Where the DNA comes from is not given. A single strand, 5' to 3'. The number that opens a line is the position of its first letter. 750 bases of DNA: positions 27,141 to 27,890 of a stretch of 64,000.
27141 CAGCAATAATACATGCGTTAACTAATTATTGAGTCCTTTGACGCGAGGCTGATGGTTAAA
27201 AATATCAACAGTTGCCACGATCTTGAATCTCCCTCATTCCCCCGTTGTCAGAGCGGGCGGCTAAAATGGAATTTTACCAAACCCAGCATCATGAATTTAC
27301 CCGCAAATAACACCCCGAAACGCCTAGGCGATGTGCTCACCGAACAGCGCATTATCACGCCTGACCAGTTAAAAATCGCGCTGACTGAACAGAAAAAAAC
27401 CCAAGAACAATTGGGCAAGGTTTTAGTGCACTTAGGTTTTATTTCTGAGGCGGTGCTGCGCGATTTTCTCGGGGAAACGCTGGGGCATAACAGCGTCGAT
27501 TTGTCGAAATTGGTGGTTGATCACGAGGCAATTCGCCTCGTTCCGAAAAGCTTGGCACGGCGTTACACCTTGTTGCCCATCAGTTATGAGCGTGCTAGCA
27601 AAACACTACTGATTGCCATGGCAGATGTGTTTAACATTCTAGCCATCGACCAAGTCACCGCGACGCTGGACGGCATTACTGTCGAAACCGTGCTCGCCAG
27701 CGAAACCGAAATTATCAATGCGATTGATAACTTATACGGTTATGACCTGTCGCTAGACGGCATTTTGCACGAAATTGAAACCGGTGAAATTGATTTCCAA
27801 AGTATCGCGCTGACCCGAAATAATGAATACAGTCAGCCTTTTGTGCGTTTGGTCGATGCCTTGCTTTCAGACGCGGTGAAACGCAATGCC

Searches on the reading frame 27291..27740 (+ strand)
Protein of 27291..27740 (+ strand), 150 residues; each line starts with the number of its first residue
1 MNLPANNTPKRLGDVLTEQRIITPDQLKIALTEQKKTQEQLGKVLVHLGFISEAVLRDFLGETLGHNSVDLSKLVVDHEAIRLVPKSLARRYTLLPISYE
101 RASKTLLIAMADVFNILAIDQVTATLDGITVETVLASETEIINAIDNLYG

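Call 43: search_solved_structures(query=window:27291-27740:+, max_evalue=0.01, show_alignments=3)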
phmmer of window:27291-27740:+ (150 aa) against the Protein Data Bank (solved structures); distinct sequences matched with E-value up to 0.01: 14.
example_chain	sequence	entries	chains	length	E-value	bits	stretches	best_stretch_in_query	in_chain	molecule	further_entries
6f8l_G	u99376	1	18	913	1.9e-28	102.4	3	10-150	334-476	Type IV pilus assembly protein PilF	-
6olj_C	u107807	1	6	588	2.2e-24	89.3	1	9-149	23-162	Type IV pilus biogenesis ATPase PilB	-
5tsg_B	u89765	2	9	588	2.2e-24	89.3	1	9-149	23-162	Type IV pilus biogenesis ATPase PilB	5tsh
5zfr_A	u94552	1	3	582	4.1e-24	88.4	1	10-149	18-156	Type IV pilus biogenesis ATPase PilB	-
5htl_A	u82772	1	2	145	2.1e-22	82.9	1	3-149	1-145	MSHA biogenesis protein MshE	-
3jc8_Ba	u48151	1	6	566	7.4e-22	81.1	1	11-149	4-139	Type IV-A pilus assembly ATPase PilB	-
6ejf_G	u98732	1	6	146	3.7e-10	43.3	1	10-146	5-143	Type IV pilus assembly protein PilF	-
9g1w_A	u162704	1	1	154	2.2e-08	37.5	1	9-145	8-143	Type IV pilus assembly ATPase PilB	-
8pfa_A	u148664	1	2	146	2.9e-08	37.1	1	10-106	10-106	c-di-GMP binding domain of the ATPase enzyme PilF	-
9glg_A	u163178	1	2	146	5.8e-08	36.1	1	10-106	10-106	ATP-binding motif-containing protein pilF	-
8pdk_A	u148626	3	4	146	6.6e-08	36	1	10-106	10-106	c-di-GMP binding domain of the ATPase enzyme PilF | ATP-binding motif-containing protein pilF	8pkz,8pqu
6ejf_J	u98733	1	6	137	6.9e-08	35.9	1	11-106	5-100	Type IV pilus assembly protein PilF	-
8pe0_A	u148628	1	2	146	1.6e-07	34.7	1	11-106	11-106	c-di-GMP binding domain of the ATPase enzyme PilF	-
9gl5_A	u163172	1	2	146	1.8e-07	34.6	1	10-106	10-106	ATP-binding motif-containing protein pilF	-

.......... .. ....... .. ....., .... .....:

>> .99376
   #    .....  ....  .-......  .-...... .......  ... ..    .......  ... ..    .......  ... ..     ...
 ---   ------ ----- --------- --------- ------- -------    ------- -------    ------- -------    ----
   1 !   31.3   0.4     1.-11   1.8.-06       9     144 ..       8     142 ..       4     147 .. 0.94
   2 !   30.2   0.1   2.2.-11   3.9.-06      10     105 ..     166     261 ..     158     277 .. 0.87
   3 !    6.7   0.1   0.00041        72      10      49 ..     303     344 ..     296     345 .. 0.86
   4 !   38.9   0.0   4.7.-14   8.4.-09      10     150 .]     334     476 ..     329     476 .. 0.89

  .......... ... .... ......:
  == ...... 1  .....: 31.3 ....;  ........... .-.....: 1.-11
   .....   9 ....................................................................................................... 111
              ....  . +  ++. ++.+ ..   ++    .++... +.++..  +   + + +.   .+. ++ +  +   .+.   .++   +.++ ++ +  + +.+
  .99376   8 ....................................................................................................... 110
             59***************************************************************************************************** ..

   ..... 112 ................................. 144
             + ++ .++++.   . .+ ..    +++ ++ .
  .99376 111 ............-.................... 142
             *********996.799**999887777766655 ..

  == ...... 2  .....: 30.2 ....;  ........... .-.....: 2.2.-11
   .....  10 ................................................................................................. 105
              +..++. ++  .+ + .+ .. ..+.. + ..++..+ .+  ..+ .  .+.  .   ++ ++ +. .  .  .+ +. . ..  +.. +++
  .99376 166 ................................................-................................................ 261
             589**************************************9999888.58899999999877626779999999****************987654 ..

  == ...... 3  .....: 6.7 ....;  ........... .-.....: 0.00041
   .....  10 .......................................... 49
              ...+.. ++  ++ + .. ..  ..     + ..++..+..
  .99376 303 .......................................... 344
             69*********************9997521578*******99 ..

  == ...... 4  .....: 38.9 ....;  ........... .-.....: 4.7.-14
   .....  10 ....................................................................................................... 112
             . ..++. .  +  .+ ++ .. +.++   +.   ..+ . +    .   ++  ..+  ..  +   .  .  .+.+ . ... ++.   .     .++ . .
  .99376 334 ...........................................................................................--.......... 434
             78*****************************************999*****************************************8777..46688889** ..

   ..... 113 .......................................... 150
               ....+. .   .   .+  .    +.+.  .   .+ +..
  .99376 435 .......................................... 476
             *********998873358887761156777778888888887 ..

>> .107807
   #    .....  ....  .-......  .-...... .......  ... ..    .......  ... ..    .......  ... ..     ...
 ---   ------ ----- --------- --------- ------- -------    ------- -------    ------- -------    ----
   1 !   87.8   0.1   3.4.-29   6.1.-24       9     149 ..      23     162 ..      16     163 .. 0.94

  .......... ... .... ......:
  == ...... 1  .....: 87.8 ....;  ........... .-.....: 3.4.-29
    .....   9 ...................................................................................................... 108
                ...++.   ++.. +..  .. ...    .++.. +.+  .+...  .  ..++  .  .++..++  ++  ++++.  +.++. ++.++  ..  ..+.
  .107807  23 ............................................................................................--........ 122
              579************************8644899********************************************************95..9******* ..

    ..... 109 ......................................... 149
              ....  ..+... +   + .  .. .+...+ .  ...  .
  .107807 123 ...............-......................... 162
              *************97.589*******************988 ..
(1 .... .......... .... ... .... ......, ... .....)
